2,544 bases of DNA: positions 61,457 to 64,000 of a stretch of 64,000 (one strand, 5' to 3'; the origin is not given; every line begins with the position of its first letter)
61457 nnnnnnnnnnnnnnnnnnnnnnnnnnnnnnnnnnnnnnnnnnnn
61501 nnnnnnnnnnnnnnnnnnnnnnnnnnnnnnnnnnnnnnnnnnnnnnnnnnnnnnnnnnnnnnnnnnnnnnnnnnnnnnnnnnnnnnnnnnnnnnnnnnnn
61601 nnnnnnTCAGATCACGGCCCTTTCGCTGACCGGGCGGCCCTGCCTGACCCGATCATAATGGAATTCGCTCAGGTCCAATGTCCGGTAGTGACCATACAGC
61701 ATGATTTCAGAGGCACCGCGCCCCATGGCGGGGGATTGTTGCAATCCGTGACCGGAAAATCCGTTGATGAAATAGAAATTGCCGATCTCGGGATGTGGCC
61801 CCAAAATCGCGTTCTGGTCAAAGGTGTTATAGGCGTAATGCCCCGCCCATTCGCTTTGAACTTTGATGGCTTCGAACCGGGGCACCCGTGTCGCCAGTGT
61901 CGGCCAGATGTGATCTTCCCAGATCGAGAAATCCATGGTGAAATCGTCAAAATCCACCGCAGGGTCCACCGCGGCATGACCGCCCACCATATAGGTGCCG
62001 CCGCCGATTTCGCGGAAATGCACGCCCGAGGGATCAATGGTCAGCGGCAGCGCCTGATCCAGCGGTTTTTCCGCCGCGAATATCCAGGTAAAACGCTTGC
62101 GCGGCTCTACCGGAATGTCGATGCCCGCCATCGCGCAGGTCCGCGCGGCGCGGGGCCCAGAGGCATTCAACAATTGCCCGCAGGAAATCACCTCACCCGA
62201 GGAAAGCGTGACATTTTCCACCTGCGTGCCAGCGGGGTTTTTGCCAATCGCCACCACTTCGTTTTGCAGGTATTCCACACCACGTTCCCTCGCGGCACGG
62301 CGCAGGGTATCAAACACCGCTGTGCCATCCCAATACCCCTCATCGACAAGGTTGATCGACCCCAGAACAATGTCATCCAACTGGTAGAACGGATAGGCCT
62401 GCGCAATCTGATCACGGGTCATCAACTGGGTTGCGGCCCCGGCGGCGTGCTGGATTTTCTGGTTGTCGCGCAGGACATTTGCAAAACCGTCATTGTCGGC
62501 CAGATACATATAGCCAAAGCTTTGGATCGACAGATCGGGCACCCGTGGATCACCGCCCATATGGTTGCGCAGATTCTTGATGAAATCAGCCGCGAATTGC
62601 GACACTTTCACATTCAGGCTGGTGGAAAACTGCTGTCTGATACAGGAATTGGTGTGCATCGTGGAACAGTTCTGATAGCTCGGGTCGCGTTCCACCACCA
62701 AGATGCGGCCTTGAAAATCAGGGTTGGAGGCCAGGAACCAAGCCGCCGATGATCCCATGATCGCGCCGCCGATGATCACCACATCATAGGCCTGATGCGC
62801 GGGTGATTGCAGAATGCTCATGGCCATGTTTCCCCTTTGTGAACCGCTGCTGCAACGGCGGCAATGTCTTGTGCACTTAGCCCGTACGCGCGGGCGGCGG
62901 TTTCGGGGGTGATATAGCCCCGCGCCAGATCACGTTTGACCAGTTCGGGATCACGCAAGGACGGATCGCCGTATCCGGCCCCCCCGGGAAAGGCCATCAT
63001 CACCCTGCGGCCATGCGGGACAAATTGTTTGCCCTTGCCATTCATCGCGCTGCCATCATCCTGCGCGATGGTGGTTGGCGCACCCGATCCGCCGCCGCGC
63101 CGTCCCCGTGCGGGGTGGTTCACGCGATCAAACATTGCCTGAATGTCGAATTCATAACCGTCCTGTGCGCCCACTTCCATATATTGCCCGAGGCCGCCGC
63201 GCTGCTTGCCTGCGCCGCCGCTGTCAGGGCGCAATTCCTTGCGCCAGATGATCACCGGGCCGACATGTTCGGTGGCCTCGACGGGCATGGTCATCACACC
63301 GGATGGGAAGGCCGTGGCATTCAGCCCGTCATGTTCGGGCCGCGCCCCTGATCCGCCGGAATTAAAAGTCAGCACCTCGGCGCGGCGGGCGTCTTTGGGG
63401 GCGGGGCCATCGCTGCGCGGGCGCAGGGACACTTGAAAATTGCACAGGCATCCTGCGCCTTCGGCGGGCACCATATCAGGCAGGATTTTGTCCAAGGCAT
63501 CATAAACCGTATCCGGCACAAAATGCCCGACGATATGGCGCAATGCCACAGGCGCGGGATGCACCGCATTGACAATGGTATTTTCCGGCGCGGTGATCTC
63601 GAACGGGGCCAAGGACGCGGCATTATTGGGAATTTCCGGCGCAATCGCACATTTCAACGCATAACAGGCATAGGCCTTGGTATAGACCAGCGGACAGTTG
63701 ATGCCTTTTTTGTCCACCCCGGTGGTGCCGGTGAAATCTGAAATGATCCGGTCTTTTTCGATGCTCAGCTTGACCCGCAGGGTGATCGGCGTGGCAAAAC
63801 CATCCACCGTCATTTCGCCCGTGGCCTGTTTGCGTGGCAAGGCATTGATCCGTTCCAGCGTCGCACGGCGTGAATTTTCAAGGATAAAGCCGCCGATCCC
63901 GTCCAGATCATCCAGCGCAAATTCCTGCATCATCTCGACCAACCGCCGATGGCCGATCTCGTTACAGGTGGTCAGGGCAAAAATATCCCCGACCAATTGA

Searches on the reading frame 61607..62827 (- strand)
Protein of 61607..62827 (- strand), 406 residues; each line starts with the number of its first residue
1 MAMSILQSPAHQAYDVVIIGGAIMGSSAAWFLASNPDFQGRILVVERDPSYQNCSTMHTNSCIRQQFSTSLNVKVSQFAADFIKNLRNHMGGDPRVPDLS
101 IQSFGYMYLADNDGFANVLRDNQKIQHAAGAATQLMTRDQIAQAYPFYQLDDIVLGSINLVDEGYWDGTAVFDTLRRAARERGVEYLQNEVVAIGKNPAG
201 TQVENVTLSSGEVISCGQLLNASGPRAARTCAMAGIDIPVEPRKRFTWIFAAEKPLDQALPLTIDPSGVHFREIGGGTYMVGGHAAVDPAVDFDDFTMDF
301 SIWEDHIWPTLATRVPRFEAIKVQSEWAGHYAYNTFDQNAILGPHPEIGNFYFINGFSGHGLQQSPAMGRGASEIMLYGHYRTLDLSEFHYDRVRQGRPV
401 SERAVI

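Call 13: search_protein_families(library=pfam, proteins=[window:61607-62827:-], max_evalue=0.00001)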
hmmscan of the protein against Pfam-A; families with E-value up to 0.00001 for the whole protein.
window:61607-62827:- (406 aa): 2 families
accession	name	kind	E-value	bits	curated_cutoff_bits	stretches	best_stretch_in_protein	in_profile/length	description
PF01266.30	DAO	-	1.1e-45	157.2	27.9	1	15-373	1-351/353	FAD dependent oxidoreductase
PF07992.20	Pyr_redox_2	-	5.6e-06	26.4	26.1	0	14-62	1-48/291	Pyridine nucleotide-disulphide oxidoreductase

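Call 28: search_protein_families(library=ncbifam, proteins=[window:61607-62827:-], max_evalue=1e-10)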
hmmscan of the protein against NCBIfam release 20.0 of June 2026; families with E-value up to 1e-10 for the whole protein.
window:61607-62827:- (406 aa): 2 families
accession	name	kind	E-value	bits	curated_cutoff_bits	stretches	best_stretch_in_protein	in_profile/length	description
TIGR01373.1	soxB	subfamily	3.4e-18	65.7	529.45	1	11-400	28-405/407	sarcosine oxidase subunit beta family protein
NF008425.0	PRK11259.1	equivalog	2.3e-16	59.7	257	1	12-395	3-376/377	N-methyl-L-tryptophan oxidase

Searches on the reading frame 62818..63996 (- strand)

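Call 28: search_protein_families(library=ncbifam, proteins=[window:62818-63996:-], max_evalue=1e-10)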
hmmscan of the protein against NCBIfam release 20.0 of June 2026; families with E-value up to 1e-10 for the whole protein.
window:62818-63996:- (392 aa): 2 families
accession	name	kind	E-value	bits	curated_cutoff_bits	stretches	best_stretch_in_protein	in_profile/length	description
NF050157.1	CapLactmsBetCapB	equivalog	8.5e-21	73.8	1000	1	3-379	178-563/577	caprolactamase subunit beta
NF042976.1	AcphenoCarb_ApcD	equivalog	4.4e-13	48.4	1500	0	319-374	563-619/685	acetophenone carboxylase subunit delta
